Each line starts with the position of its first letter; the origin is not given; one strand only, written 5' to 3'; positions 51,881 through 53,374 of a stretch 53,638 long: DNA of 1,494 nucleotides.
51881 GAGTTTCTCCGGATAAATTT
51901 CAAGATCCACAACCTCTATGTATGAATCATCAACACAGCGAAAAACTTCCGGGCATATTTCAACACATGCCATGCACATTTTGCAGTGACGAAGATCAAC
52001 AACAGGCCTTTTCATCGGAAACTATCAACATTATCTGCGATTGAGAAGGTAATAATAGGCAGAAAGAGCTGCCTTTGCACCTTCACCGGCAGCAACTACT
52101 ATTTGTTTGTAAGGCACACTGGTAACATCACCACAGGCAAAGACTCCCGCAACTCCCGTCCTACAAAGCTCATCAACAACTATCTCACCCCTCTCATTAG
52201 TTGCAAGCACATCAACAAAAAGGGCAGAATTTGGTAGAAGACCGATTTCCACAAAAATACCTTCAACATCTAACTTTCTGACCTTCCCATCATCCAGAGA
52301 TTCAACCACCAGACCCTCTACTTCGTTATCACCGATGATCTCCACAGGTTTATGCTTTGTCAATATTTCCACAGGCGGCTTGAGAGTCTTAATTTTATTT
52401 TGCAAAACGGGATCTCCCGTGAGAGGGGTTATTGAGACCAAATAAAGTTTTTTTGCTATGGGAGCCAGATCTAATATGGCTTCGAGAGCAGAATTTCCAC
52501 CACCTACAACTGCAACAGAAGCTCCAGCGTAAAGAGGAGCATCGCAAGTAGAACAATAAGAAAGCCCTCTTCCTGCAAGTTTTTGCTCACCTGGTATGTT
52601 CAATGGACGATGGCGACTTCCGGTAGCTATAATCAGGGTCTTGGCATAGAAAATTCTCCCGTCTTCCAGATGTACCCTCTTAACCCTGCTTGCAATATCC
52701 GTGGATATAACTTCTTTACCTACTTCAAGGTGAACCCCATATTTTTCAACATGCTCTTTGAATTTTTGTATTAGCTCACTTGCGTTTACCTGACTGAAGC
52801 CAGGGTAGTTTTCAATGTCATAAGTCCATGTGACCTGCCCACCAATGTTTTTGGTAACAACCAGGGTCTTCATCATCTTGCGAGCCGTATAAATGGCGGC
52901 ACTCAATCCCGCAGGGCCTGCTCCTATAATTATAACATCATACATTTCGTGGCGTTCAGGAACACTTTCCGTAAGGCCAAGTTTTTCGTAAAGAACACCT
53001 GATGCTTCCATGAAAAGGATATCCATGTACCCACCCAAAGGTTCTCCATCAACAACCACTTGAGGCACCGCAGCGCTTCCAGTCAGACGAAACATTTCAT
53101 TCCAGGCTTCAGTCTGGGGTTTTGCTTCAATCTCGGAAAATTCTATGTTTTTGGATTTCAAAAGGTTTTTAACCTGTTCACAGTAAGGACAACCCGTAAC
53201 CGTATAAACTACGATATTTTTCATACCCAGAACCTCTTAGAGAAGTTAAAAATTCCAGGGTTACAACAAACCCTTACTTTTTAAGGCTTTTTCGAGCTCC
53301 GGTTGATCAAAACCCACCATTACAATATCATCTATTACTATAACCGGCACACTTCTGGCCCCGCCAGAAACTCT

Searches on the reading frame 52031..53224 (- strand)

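Call 82: search_protein_families(library=pfam, proteins=[window:52031-53224:-], max_evalue=0.00001)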
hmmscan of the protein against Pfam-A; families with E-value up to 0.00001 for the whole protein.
window:52031-53224:- (397 aa): 11 families
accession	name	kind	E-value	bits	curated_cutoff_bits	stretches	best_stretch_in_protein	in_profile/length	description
PF07992.20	Pyr_redox_2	-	9.5e-48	163.5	26.1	1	95-382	1-291/291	Pyridine nucleotide-disulphide oxidoreductase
PF13738.12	Pyr_redox_3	-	8.1e-18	65.1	30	1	146-365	78-305/305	Pyridine nucleotide-disulphide oxidoreductase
PF00462.30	Glutaredoxin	-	8e-16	58.4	22.9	1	4-61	1-58/60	Glutaredoxin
PF01134.28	GIDA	-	6.1e-10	39.2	22.1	0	96-128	1-33/391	Glucose inhibited division protein A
PF03486.20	HI0933_like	-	7.6e-10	39.1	50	0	96-126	2-32/244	HI0933-like protein Rossmann domain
PF01266.30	DAO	-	1.2e-08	35.4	27.9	0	96-130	1-37/353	FAD dependent oxidoreductase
PF00070.33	Pyr_redox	-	2e-08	35.1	22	0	236-308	1-80/82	Pyridine nucleotide-disulphide oxidoreductase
PF00890.30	FAD_binding_2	-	2.2e-07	30.8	20.4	1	96-126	1-31/414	FAD binding domain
PF01946.23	Thi4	-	6.8e-07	29.2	26.2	0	95-127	18-51/235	Thi4 family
PF13434.12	Lys_Orn_oxgnase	-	2.1e-06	27.6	21.3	0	180-258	135-212/339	L-lysine 6-monooxygenase/L-ornithine 5-monooxygenase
PF12831.13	FAD_oxidored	-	4.4e-06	26.7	27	1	96-159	1-68/416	FAD dependent oxidoreductase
